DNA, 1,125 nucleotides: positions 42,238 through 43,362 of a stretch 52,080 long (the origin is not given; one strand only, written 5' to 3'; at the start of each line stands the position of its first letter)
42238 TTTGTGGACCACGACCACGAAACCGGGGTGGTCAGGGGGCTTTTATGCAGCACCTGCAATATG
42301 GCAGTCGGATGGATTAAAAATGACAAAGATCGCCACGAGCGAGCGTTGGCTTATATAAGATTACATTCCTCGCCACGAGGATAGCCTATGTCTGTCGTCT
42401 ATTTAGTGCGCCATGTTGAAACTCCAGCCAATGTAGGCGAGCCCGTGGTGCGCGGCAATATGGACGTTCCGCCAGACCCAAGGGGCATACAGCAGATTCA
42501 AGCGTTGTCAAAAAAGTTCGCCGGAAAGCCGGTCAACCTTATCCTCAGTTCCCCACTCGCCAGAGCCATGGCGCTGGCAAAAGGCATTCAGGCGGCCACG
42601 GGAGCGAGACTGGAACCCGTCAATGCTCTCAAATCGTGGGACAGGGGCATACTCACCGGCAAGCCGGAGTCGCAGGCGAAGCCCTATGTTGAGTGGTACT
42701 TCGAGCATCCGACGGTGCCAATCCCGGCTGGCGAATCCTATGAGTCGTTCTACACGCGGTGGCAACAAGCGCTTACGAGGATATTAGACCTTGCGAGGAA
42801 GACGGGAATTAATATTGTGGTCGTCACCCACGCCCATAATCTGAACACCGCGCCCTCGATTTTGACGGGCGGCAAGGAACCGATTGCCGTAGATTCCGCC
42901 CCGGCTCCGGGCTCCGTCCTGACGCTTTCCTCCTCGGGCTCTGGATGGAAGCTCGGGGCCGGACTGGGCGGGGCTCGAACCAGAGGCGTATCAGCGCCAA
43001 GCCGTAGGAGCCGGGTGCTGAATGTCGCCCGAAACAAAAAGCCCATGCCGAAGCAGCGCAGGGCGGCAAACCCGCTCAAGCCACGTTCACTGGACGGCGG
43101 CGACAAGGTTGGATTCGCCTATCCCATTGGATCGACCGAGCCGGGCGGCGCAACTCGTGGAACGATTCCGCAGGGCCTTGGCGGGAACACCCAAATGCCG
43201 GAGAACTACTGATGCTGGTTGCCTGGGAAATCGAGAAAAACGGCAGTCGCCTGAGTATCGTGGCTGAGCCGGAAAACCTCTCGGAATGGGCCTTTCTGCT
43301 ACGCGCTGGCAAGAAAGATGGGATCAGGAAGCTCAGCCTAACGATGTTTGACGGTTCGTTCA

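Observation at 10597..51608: Genome-wide 13-bp palindrome TGTAA-N3-TTACA, restricted to non-coding or gene-boundary positions: a probable phage regulon signal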

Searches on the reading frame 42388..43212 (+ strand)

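Call 38: search_protein_families(library=pfam, proteins=[window:42388-43212:+], max_evalue=0.01)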
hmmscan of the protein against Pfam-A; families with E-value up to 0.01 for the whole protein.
window:42388-43212:+ (274 aa): 1 family
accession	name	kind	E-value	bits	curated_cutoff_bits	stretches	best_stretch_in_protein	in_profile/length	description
PF00300.27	His_Phos_1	-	1.5e-28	100.2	21.7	1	4-189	1-188/194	Histidine phosphatase superfamily (branch 1)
